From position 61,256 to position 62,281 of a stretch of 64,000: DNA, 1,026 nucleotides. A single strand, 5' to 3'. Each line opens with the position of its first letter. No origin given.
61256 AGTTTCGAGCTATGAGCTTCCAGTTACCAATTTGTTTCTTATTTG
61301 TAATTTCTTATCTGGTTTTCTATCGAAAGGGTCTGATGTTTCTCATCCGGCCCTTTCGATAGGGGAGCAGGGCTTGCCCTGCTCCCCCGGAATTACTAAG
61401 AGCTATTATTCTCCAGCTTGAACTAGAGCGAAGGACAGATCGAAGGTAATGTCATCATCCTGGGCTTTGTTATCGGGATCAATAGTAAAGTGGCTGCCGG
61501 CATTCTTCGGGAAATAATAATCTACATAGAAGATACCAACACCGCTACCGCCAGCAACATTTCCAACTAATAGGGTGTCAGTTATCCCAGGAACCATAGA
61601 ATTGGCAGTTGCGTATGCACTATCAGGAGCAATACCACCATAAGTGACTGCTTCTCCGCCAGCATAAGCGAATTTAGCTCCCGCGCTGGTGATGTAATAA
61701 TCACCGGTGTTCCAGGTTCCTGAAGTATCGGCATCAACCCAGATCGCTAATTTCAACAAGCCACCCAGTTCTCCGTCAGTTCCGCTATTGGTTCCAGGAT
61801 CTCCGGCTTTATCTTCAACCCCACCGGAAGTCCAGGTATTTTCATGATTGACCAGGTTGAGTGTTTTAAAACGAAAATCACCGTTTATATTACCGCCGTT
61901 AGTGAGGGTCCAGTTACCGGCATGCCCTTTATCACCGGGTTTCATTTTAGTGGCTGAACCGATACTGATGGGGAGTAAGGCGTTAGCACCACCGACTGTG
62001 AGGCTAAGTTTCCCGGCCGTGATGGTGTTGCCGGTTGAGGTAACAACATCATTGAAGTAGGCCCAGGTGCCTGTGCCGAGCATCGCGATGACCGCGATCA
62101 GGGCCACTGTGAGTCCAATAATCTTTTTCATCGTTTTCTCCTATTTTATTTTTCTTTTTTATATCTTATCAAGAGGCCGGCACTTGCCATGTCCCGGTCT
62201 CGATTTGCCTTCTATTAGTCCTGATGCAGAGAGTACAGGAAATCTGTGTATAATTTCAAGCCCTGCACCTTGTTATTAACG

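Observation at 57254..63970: Seven-gene TasA / archaeal-bundling-pilus-like fibre operon with its own SipW-type signal peptidases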

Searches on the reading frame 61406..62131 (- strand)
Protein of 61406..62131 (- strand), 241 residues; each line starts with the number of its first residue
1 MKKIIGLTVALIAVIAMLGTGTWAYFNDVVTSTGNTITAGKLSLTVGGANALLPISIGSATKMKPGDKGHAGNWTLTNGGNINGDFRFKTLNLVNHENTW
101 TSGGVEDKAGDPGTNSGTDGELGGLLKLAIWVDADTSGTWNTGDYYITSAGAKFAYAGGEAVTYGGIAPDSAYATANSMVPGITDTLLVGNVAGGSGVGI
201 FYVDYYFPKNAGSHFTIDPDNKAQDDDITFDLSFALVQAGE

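Call 3: search_protein_families(library=pfam, proteins=[window:61406-62131:-], max_evalue=1)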
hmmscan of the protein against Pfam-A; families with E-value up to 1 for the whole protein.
window:61406-62131:- (241 aa): 1 family
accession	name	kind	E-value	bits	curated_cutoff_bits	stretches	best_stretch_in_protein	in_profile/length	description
PF12389.13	Peptidase_M73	-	4e-08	33.8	22.5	1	2-82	3-76/196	Camelysin metallo-endopeptidase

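Call 4: search_protein_families(library=ncbifam, proteins=[window:61406-62131:-], max_evalue=1)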
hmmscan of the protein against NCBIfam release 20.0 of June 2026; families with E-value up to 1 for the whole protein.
window:61406-62131:- (241 aa): 5 families
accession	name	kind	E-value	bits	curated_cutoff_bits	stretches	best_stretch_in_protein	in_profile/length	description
TIGR04088.1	cognate_SipW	domain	1.7e-10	40.8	19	1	10-42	3-34/34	SipW-dependent-type signal peptide-containing protein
NF046066.1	BioflmMtrxTasA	equivalog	3.5e-06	26.6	450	1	1-82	3-78/264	biofilm matrix protein TasA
TIGR04089.1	exp_by_SipW_III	subfamily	0.00028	21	60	1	1-50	1-52/179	alternate-type signal peptide domain-containing protein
NF041178.1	TQO_small_DoxA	equivalog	0.013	15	300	1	3-42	5-43/165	thiosulfate:quinone oxidoreductase small subunit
TIGR04087.1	YqxM_for_SipW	equivalog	0.26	10.9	80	1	3-39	20-56/186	amyloid fiber anchoring/assembly protein TapA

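Call 8: find_encoding_contigs(protein=window:61406-62131:-, flank=10000, max_places=6)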
Protein window:61406-62131:- (241 aa): 5 contigs read that carry it; 2 places shown.
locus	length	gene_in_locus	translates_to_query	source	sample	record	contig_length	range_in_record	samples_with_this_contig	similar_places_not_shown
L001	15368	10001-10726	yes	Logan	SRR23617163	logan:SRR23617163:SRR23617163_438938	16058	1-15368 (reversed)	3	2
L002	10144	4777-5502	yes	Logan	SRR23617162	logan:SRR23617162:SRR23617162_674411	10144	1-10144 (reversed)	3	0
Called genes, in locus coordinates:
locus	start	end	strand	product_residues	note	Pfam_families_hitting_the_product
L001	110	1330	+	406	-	PF13393:tRNA-synt_His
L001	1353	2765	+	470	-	PF01634:HisG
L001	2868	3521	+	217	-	PF01797:Y1_Tnp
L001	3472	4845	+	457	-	PF00815:Histidinol_dh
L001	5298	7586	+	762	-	PF18911:PKD_4 (weak), PF18998:Flg_new_2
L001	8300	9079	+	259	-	PF00717:Peptidase_S24 (weak)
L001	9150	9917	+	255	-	PF12389:Peptidase_M73 (weak)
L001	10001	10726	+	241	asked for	PF12389:Peptidase_M73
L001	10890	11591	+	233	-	-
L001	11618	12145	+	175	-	PF10502:Peptidase_S26 (weak)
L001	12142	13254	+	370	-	PF10102:DUF2341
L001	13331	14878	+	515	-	PF07705:CARDB (faint)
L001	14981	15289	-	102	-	PF01541:GIY-YIG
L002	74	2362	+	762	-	PF18911:PKD_4 (weak), PF18998:Flg_new_2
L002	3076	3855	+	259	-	PF00717:Peptidase_S24 (weak)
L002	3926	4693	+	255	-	PF12389:Peptidase_M73 (weak)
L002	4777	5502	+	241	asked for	PF12389:Peptidase_M73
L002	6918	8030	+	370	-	PF10102:DUF2341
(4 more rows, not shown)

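Call 9: find_homologous_proteins(query=window:61406-62131:-)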
Query window:61406-62131:- (241 aa): 119 proteins with E <= 0.001 among 1499 candidates.
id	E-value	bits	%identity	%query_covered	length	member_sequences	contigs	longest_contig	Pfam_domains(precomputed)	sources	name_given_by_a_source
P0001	3.4e-153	527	100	100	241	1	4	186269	PF12389.14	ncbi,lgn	-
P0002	5.7e-54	202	52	100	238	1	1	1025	PF12389.14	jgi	jgi:predicted ribosomally synthesized peptide with SipW-like signal peptide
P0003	2.3e-53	200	51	100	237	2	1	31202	PF12389.14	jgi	jgi:predicted ribosomally synthesized peptide with SipW-like signal peptide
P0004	4.4e-50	189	49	100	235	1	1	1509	PF12389.14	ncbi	-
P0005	2.7e-46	176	49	100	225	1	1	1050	PF12389.14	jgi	jgi:predicted ribosomally synthesized peptide with SipW-like signal peptide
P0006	8.9e-37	145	39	99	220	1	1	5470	PF12389.14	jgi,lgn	jgi:spore coat-associated protein N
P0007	2.2e-36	144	41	99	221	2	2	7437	PF12389.14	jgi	jgi:predicted ribosomally synthesized peptide with SipW-like signal peptide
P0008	3.9e-35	140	41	99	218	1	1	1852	PF12389.14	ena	-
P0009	1.7e-34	138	40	99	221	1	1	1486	PF12389.14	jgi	jgi:spore coat-associated protein N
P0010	2.5e-33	134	40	99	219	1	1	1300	PF12389.14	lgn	-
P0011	7.0e-33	133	40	99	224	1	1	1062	PF12389.14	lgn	-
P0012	1.0e-32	132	40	99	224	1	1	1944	PF12389.14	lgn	-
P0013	1.1e-32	132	40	98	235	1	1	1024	PF12389.14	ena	-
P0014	4.6e-28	117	40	99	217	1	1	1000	PF12389.14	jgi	jgi:predicted ribosomally synthesized peptide with SipW-like signal peptide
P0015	3.8e-27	114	38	99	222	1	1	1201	PF12389.14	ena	-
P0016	3.7e-26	110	38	99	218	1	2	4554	PF12389.14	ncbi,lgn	-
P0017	1.1e-25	109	35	99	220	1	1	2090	PF12389.14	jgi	jgi:predicted ribosomally synthesized peptide with SipW-like signal peptide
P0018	7.9e-25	106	36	99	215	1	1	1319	PF12389.14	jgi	jgi:predicted ribosomally synthesized peptide with SipW-like signal peptide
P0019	1.1e-24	106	37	99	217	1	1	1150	PF12389.14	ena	-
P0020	3.1e-24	104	37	99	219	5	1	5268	PF12389.14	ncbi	-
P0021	4.3e-23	100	39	90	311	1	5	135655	PF12389.14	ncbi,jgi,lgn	jgi:predicted ribosomally synthesized peptide with SipW-like signal peptide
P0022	3.4e-22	98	37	99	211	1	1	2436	PF12389.14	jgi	-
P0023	1.6e-21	95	35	99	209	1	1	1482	PF12389.14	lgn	-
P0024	5.8e-21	93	34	99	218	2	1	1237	PF12389.14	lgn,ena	-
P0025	6.9e-21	93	35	99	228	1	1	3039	PF12389.14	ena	-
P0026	3.1e-20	91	44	61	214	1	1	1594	PF12389.14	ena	-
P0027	3.6e-20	91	44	61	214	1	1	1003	PF12389.14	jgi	-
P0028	3.7e-20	91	34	99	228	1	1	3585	PF12389.14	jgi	jgi:predicted ribosomally synthesized peptide with SipW-like signal peptide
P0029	5.3e-20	90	42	61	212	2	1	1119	PF12389.14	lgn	-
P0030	6.0e-20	90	33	99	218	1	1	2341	PF12389.14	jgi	jgi:predicted ribosomally synthesized peptide with SipW-like signal peptide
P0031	1.3e-19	89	34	100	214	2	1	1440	PF12389.14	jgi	jgi:spore coat-associated protein N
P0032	2.3e-19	88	37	99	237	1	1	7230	PF12389.14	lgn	-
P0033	6.1e-19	87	32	99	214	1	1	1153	PF12389.14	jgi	jgi:predicted ribosomally synthesized peptide with SipW-like signal peptide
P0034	7.4e-19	87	41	65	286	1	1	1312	PF12389.14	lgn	-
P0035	1.2e-18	86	35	99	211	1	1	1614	PF12389.14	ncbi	-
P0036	2.5e-18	85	44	59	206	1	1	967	PF12389.14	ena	-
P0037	4.3e-18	84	35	99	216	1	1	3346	PF12389.14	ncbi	-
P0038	1.1e-17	83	41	64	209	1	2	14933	PF12389.14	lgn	-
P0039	2.5e-17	82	35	99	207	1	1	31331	PF12389.14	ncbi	-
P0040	3.0e-17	81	39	64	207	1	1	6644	PF12389.14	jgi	jgi:predicted ribosomally synthesized peptide with SipW-like signal peptide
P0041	3.1e-17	81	35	99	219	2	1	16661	PF12389.14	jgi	-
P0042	7.0e-17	80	34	99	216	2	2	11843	PF12389.14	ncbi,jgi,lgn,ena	-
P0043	2.9e-16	78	34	99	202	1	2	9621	PF12389.14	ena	-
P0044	4.4e-16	78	36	65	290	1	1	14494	PF12389.14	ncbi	ncbi:TasA family protein [Chloroflexota bacterium]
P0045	4.7e-16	77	39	65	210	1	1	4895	PF12389.14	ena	-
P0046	9.6e-16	76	29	99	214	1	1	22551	PF12389.14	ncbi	ncbi:TasA family protein [Chloroflexota bacterium]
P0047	9.7e-16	76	32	98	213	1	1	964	PF12389.14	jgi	jgi:spore coat-associated protein N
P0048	1.1e-15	76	37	63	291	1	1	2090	PF12389.14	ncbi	-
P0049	2.5e-15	75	34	78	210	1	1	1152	PF12389.14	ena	-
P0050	2.6e-15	75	38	69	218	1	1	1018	PF12389.14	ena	-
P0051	6.9e-15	74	41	59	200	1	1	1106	PF12389.14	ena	-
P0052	1.6e-14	72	40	55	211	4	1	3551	PF12389.14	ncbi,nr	ncbi:MAG TPA: TasA family protein [Dehalococcoidales bacterium]|nr:TasA family protein [Dehalococcoi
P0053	4.2e-14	71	33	99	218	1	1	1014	PF12389.14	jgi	jgi:predicted ribosomally synthesized peptide with SipW-like signal peptide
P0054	4.8e-14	71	33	99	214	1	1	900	PF12389.14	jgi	jgi:spore coat-associated protein N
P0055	7.0e-14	70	32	99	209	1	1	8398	PF12389.14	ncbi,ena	-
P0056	8.2e-14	70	37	64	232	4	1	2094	PF12389.14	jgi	-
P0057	1.1e-13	70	43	55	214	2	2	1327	PF12389.14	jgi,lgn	jgi:predicted ribosomally synthesized peptide with SipW-like signal peptide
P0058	1.2e-13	70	40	60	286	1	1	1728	PF12389.14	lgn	-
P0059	2.4e-13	69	45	41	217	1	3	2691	PF12389.14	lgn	-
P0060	2.8e-13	68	30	99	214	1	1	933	PF12389.14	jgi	jgi:predicted ribosomally synthesized peptide with SipW-like signal peptide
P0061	3.2e-13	68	32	99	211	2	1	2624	PF12389.14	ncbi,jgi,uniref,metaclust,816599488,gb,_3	ncbi:hypothetical protein LCGC14_1826790 [marine sediment metagenome]|uniref:Uncharacterized protein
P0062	9.0e-13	67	47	39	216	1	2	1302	PF12389.14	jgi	-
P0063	9.7e-13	67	46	37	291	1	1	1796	PF12389.14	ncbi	-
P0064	1.2e-12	66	39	63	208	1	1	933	PF12389.14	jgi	jgi:predicted ribosomally synthesized peptide with SipW-like signal peptide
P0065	2.1e-12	65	47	37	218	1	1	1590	PF12389.14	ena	-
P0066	2.4e-12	65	40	65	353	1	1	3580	PF12389.14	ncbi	-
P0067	2.8e-12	65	37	59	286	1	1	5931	PF12389.14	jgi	jgi:predicted ribosomally synthesized peptide with SipW-like signal peptide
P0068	3.6e-12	65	48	37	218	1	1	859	PF12389.14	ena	-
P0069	4.5e-12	64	53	35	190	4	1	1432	PF12389.14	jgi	-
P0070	6.0e-12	64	50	35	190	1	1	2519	PF12389.14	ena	-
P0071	8.7e-12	63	31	100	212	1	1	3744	PF12389.14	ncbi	ncbi:hypothetical protein ES703_57704 [subsurface metagenome]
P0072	1.2e-11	63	44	41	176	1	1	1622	PF12389.14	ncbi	-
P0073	1.5e-11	63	47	44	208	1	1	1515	PF12389.14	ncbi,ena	-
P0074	1.5e-11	63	32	99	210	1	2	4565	PF12389.14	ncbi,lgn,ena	-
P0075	2.5e-11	62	35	63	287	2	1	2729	PF12389.14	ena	-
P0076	4.1e-11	61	50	35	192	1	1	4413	PF12389.14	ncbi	-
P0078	6.7e-11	61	48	35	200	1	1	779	PF12389.14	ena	-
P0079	8.6e-11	60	36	59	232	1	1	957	PF12389.14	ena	-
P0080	1.1e-10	60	39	66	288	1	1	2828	PF12389.14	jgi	jgi:spore coat-associated protein N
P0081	1.1e-10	60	46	37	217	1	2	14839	PF12389.14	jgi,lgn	-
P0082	1.2e-10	60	48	35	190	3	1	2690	PF12389.14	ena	-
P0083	1.4e-10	59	48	35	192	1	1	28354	PF12389.14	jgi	jgi:spore coat-associated protein N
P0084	2.0e-10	59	42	41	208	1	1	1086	PF12389.14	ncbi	-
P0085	2.1e-10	59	38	55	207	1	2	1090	PF12389.14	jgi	-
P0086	2.3e-10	59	30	99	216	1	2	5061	PF12389.14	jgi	jgi:predicted ribosomally synthesized peptide with SipW-like signal peptide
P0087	2.5e-10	59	45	37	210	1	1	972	PF12389.14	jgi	jgi:predicted ribosomally synthesized peptide with SipW-like signal peptide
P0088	3.3e-10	58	46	38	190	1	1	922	PF12389.14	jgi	-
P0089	4.0e-10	58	51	35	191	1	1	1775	PF12389.14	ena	-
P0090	4.9e-10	58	46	35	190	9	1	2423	PF12389.14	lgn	-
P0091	5.9e-10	57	32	99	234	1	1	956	PF12389.14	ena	-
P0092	6.7e-10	57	48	35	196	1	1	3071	PF12389.14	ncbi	-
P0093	7.8e-10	57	47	37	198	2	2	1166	PF12389.14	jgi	jgi:predicted ribosomally synthesized peptide with SipW-like signal peptide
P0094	1.0e-9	57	48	35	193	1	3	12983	PF12389.14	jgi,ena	-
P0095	1.1e-9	57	39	45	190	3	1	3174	PF12389.14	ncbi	-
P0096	1.2e-9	56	49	34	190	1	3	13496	PF12389.14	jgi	-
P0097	1.5e-9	56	47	35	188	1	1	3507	PF12389.14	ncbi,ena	-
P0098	2.0e-9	56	44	37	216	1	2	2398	PF12389.14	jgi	-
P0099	6.5e-9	54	32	100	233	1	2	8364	PF12389.14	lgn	-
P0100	8.2e-9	54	49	34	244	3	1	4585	PF12389.14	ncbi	-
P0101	1.1e-8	53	36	67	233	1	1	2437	PF12389.14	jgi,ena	-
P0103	4.3e-8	51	66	18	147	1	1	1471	PF12389.14,PF02518.32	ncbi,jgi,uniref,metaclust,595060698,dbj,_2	ncbi:unnamed protein product [marine sediment metagenome]|uniref:histidine kinase n=1 Tax=marine sed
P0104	7.4e-8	51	31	99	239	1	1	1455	PF12389.14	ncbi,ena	-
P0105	1.7e-7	49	39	51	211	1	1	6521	PF12389.14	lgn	-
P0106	2.2e-7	49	48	35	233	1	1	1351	PF12389.14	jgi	-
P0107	4.7e-7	48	43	49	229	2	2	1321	PF12389.14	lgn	-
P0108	5.2e-7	48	31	99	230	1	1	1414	PF12389.14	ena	-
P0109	7.0e-7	47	39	51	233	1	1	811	PF12389.14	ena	-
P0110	2.2e-6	46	49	28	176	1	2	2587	PF12389.14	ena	-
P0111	2.5e-6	46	42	39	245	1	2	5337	PF12389.14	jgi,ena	-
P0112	3.6e-6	45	44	36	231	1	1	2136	PF12389.14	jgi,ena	-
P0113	3.7e-6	45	46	42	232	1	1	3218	PF12389.14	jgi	jgi:predicted ribosomally synthesized peptide with SipW-like signal peptide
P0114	5.8e-6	44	30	99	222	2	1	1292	PF12389.14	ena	-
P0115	8.3e-6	44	45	34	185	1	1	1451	PF12389.14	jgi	jgi:spore coat-associated protein N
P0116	5.5e-5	41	28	99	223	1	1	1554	PF12389.14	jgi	jgi:spore coat-associated protein N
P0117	5.6e-5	41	35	63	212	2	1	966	PF12389.14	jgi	jgi:predicted ribosomally synthesized peptide with SipW-like signal peptide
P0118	1.7e-4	40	61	18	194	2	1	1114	PF12389.14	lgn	-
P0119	3.1e-4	39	41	35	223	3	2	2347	PF12389.14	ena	-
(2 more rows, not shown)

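Call 14: find_related_loci(query=A1, collection=genome_contigs, flank=10000)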
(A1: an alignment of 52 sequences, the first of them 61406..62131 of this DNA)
Query A1 (241 aa) in genome_contigs; peptide patterns used: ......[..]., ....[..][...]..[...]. (x = any residue, [..] = any of these).
600 stretches matched a pattern (row limit reached: there are more); 9 encode a relative of the query (tblastn E <= 1e-3); 9 distinct loci.
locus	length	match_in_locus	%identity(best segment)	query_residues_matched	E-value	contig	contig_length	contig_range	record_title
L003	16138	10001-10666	38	1-239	7e-41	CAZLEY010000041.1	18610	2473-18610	MAG TPA_asm: uncultured Dehalococcoidaceae bacterium isolate binchicken_co228_510 genome assembly, contig: NODE_4112_len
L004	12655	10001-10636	33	1-238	5e-26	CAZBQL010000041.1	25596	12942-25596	MAG TPA_asm: uncultured Dehalococcoidales bacterium isolate binchicken_co129_594 genome assembly, contig: NODE_5209_leng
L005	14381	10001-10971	36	1-147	3e-19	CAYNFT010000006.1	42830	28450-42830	MAG TPA_asm: uncultured Dehalococcoidales bacterium isolate binchicken_co89_477 genome assembly, contig: NODE_1154_lengt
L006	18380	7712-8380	31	1-239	2e-19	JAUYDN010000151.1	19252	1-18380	MAG: Dehalococcoidia bacterium isolate C20_metabat.bin.39 C20_k141_715844, whole genome shotgun sequence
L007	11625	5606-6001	36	4-132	3e-14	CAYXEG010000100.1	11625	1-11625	MAG TPA_asm: uncultured Dehalococcoidales bacterium isolate SRP192927_co6_802 genome assembly, contig: NODE_13871_length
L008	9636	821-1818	47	1-89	3e-16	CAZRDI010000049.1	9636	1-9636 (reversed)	MAG TPA_asm: uncultured Dehalococcoidales bacterium isolate binchicken_co228_397 genome assembly, contig: NODE_10850_len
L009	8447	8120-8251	57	1-44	4e-10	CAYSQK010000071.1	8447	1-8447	MAG TPA_asm: uncultured Dehalococcoidales bacterium isolate binchicken_co43_323 genome assembly, contig: NODE_14901_leng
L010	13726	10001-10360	30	2-120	1e-7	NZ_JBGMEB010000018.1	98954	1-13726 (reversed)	MAG: Methanomethylovorans sp. isolate DMCM NODE_45_length_98954_cov_28.863813, whole genome shotgun sequence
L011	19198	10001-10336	28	4-116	4e-6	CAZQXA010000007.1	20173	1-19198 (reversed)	MAG TPA_asm: uncultured Dehalococcoidales bacterium isolate binchicken_co384_215 genome assembly, contig: NODE_1374_leng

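Call 17: predict_structure(alignment_id=A1)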
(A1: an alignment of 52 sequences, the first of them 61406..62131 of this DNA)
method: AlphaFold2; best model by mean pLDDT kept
length: 241 residues; sequences in the alignment: 52
mean_pLDDT: 86.0   pTM: 0.77
mean pLDDT of the five models: 86.0, 82.5, 82.3, 81.9, 78.6
residues with pLDDT >= 90: 132; 70-90: 79; 50-70: 28; < 50: 2
segments of 3 or more residues with pLDDT < 50: none
pLDDT, mean of each block of 10 residues (from residue 1): 79 78 54 81 84 76 90 94 96 85 67 65 95 96 97 95 88 96 96 96 94 80 89 95 89
secondary structure, 60 per line:
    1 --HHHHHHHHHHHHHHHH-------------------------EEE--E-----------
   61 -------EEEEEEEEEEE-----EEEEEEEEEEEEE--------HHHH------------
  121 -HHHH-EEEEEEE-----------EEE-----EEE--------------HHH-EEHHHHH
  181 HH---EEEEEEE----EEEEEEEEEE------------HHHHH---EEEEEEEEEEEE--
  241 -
elements in order: H3-18 E44-46 E68-78 E84-96 H105-108 H122-125 E127-133 E145-147 E153-155 H176-182 E186-192 E197-206 H219-223 E227-238

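Call 20: search_solved_structures(query=A1, max_evalue=1, show_alignments=2)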
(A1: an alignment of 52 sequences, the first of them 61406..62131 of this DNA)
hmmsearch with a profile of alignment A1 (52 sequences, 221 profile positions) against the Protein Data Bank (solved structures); distinct sequences matched with E-value up to 1: 4.
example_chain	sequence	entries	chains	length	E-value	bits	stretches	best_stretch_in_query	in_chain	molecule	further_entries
8aur_A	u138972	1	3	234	2.5e-08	37.8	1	26-219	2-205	Major biofilm matrix component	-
5of1_A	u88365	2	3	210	2.9e-08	37.6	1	31-219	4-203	Spore coat-associated protein N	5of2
3fww_A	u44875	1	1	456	0.63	13.6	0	21-94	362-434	Bifunctional protein glmU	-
4fce_A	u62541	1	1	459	0.63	13.6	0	21-94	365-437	Bifunctional protein GlmU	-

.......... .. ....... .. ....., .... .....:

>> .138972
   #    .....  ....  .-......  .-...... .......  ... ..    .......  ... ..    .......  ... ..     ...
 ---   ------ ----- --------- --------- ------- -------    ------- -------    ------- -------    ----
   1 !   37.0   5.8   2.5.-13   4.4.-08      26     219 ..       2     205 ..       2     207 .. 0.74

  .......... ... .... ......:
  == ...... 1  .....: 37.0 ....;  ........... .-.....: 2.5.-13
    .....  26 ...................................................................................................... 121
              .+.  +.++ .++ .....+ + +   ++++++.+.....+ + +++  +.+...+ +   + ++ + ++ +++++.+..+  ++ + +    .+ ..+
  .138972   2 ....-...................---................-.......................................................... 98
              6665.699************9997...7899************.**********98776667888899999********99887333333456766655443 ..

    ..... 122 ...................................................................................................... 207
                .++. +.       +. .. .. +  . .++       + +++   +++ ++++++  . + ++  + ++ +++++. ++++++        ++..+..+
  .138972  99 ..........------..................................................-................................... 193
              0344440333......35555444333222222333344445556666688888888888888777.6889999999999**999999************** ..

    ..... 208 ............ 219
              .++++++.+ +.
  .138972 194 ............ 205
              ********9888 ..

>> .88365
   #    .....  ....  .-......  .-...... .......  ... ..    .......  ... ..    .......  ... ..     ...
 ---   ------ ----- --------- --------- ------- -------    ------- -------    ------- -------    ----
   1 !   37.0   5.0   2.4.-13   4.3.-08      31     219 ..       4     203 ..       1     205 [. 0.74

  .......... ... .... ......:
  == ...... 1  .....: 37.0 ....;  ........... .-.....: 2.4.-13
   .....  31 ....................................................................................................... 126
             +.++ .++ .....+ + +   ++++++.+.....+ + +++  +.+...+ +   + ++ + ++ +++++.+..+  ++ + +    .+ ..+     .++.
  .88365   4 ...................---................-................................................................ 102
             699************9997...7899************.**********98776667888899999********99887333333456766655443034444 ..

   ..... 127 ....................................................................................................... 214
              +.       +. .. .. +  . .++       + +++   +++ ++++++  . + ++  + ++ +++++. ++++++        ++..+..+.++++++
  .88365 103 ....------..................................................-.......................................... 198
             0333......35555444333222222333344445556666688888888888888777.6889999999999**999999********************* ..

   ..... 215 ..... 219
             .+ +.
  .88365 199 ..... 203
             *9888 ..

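Call 21: fold_search(model_id=the predicted structure, library=pdb)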
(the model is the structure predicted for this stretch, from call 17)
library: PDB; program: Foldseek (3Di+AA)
matches with E <= 10: 388; with E <= 0.001: 2
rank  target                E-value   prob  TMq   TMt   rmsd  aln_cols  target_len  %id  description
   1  8aur_A                3.2e-06  1.00  0.45  0.47   7.0       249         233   13  Cryo-EM structure of a TasA fibre (released 2022-11-30)
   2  9ikk_A                8.5e-04  0.95  0.30  0.31  12.5       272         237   14  Cryo-EM structure of TLP-1b (released 2024-11-13)
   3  5of2                  4.3e-03  0.99  0.37  0.44   7.1       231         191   10  The structural versatility of TasA in B. subtilis biofilm formation (released 2018-03-21)
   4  5of1_B                1.3e-02  0.96  0.36  0.43   7.5       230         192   10  The structural versatility of TasA in B. subtilis biofilm formation (released 2018-03-21)
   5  7ueg_A                1.8e-02  0.66  0.25  0.31  12.9       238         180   10  Cryo-EM of bundling pili from Pyrobaculum calidifontis (released 2022-06-29)
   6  5of1_A                2.3e-02  0.91  0.35  0.41   9.2       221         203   10  The structural versatility of TasA in B. subtilis biofilm formation (released 2018-03-21)
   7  9h8b_A0               2.4e-02  0.92  0.32  0.44   9.3       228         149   11  Ex vivo cannulae fiber structure of Pyrodictium abyssi (released 2024-12-18)
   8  8eht_B                3.2e-02  0.51  0.25  0.31  16.1       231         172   15  Cryo-EM reconstruction of the CS20 bacterial adhesion pili (released 2023-03-22)
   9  7uii                  7.0e-02  0.51  0.28  0.35  14.0       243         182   15  Cryo-EM of self-assembled cannula CanA (released 2023-04-12)
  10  9m00_A                7.8e-02  0.08  0.12  0.11  14.7       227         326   10  Crystal Structure of the Basal pilin EbpB from Enterococcus faecalis with a partially disordered N-terminal domain. (released 2025-07-16)
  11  9hdi_MODEL_1_A        1.0e-01  0.30  0.24  0.32  16.2       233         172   11  N-terminally truncated CanA from Pyrodictium abyssi - K1-CanA (released 2025-08-20)
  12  7vrn_I                1.1e-01  0.33  0.23  0.15  16.4       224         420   10  Structure of infectious bursal disease virus Gt strain (released 2022-03-30)
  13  9fx0_A                1.1e-01  0.21  0.21  0.28  16.1       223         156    9  Cryo-EM structure of the type 1 pilus tip-to-rod transition (released 2025-06-04)
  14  7vrn_B                1.2e-01  0.38  0.24  0.16  14.6       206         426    8  Structure of infectious bursal disease virus Gt strain (released 2022-03-30)
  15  7vrp_F                1.2e-01  0.10  0.15  0.10  24.0       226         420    9  Structure of infectious bursal disease virus Gx strain (released 2022-03-30)
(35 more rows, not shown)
